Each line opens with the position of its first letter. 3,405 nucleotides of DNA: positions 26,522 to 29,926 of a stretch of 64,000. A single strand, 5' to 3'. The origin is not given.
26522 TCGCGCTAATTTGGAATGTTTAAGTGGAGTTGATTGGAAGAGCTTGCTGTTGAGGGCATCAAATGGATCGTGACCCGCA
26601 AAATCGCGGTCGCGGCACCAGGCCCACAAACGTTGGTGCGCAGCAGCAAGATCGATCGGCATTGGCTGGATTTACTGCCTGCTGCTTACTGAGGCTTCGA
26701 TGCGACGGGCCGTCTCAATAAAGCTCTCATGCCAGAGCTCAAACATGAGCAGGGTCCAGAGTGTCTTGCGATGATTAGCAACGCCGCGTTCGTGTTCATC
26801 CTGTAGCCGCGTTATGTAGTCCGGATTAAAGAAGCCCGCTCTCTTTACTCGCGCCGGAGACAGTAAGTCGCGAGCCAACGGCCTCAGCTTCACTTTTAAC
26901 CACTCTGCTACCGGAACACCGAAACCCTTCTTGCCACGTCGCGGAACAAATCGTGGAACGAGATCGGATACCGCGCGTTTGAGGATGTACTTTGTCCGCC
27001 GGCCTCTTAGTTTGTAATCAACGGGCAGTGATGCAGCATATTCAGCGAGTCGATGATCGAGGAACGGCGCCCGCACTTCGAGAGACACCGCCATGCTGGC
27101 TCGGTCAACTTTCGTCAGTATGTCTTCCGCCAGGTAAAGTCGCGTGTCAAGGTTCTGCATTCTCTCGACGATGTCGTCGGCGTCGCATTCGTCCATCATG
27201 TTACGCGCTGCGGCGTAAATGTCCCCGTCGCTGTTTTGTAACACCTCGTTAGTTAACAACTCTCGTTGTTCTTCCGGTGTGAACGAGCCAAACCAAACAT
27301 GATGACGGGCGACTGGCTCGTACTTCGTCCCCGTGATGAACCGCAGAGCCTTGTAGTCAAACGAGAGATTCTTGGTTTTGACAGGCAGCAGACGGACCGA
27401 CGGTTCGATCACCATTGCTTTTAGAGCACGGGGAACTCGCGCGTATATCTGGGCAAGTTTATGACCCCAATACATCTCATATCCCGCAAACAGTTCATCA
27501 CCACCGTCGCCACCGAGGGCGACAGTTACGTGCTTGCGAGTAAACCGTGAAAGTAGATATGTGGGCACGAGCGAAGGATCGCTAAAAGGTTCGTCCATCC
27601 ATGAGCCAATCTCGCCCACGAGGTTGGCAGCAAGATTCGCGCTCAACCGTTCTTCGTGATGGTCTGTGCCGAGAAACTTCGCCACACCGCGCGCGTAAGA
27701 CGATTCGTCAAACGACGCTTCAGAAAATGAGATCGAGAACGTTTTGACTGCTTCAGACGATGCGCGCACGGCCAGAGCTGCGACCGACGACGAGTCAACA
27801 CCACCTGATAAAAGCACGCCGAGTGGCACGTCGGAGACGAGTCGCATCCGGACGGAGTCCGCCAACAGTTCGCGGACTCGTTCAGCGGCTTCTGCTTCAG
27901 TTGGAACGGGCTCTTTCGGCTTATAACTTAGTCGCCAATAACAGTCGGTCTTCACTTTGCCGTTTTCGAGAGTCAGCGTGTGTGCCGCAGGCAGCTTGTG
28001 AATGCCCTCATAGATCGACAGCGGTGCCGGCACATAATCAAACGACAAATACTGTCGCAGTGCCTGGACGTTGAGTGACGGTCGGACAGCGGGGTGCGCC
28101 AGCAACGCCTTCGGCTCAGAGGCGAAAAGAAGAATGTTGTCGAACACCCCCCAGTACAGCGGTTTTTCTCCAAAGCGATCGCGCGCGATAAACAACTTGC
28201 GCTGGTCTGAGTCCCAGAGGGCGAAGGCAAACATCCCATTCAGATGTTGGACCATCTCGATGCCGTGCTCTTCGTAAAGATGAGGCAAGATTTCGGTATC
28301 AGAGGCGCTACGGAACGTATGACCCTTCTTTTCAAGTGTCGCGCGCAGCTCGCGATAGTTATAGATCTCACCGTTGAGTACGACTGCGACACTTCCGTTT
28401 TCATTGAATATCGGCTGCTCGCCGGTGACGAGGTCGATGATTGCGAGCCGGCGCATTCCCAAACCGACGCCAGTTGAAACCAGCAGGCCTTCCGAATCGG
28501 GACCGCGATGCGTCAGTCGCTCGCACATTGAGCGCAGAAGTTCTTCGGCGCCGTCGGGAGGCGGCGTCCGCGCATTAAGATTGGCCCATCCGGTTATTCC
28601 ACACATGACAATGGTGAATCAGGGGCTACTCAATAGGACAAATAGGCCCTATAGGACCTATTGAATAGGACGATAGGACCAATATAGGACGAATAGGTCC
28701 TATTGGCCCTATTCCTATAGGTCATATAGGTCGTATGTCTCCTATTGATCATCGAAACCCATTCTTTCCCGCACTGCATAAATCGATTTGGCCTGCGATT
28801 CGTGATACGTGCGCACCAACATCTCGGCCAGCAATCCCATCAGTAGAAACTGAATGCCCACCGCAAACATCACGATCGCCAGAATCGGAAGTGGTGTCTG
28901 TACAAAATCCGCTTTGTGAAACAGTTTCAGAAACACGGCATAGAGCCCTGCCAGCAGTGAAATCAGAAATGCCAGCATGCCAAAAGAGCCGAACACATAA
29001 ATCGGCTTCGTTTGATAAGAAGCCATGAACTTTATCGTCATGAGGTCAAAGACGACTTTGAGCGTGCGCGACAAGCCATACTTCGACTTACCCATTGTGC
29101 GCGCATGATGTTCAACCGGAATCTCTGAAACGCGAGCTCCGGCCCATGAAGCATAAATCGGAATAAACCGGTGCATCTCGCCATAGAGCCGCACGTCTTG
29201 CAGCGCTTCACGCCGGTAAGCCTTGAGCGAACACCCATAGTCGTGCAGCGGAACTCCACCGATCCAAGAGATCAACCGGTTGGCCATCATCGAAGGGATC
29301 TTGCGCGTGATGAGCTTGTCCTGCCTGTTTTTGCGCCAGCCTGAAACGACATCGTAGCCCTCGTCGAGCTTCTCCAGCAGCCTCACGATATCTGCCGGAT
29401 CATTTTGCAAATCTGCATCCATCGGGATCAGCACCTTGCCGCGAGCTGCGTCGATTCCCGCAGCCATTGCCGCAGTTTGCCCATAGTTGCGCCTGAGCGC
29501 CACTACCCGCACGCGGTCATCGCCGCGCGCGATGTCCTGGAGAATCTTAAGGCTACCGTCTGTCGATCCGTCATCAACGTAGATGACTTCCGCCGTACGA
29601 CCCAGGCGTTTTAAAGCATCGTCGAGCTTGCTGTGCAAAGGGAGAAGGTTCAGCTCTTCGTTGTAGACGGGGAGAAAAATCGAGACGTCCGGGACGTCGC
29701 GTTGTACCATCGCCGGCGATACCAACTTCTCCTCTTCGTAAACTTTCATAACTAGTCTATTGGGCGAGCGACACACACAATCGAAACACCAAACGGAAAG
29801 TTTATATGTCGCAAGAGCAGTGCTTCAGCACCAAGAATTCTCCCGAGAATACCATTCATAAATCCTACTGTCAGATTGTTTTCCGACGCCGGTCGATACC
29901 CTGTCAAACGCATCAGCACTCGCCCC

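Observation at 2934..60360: Window-wide family of long intergenic hairpins whose arms are built from 6-8 nt degenerate tandem units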

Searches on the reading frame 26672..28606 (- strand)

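Call 11: search_protein_families(library=ncbifam, proteins=[window:26672-28606:-])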
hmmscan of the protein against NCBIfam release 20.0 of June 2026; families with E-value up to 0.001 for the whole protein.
window:26672-28606:- (644 aa): 13 families
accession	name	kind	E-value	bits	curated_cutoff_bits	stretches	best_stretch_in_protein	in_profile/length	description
TIGR03108.1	eps_aminotran_1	hypoth_equivalog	1.4e-181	605.4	816.9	1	1-624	1-623/628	XrtA/PEP-CTERM system amidotransferase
TIGR01536.1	asn_synth_AEB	equivalog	3.7e-150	501.3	267.1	1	2-562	1-517/517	asparagine synthase (glutamine-hydrolyzing)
TIGR03104.1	trio_amidotrans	equivalog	1.5e-129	432.9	570.1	2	1-380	1-384/589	N-acetylglutaminylglutamine amidotransferase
NF006949.0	PRK09431.1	equivalog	2.6e-91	306.8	499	3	1-170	1-167/554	asparagine synthase B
NF033535.1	lass_lactam_cya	exception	1e-78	265.5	525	2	1-373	1-376/668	lasso peptide isopeptide bond-forming cyclase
NF033561.1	macrolact_Ik_Al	subfamily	1.2e-26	93.5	300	2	128-376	83-334/561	albusnodin/ikarugamycin family macrolactam cyclase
NF001484.0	PRK00331.1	subfamily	1.6e-17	63.2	381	1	65-171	87-201/601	isomerizing glutamine--fructose-6-phosphate transaminase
TIGR01135.1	glmS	equivalog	1.4e-16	60.1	418.05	1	65-171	86-200/607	glutamine--fructose-6-phosphate transaminase (isomerizing)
TIGR01134.1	purF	equivalog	1.8e-11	44.1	350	1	63-169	84-200/432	amidophosphoribosyltransferase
NF002048.0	PRK00876.1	subfamily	5.1e-06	25.5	313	1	239-327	18-106/330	NAD(+) synthase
NF010587.0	PRK13980.1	equivalog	0.00015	21.1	255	1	240-318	14-91/267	NAD+ synthase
TIGR00552.1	nadE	equivalog_domain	0.00018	20.8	63.65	1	239-323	4-88/251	NAD(+) synthase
TIGR00268.2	TIGR00268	equivalog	0.00086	18.6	150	0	261-321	15-76/259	ATP-dependent sacrificial sulfur transferase LarE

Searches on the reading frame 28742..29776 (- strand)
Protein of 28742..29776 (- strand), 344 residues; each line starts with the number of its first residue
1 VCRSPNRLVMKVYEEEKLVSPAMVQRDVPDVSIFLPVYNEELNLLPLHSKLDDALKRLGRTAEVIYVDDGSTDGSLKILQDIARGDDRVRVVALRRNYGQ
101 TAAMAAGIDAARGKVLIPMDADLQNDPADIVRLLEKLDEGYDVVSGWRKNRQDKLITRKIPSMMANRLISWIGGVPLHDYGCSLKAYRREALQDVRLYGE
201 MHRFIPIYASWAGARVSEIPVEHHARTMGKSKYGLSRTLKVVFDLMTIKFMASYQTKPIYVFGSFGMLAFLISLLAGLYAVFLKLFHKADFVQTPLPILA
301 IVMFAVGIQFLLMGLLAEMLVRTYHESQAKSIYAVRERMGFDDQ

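Call 28: search_protein_families(library=pfam, proteins=[window:28742-29776:-], max_evalue=0.01)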
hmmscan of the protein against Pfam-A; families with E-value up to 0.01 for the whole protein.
window:28742-29776:- (344 aa): 3 families
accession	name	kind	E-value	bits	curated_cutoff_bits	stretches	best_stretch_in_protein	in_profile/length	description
PF00535.33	Glycos_transf_2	-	5e-32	111.6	23.3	1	32-195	1-167/168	Glycosyl transferase family 2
PF13641.12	Glyco_tranf_2_3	-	0.0024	18.4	27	1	29-148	1-123/230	Glycosyltransferase like family 2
PF10111.15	Glyco_tranf_2_2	-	0.003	17.5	27.3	1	59-123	27-92/276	Glycosyltransferase like family 2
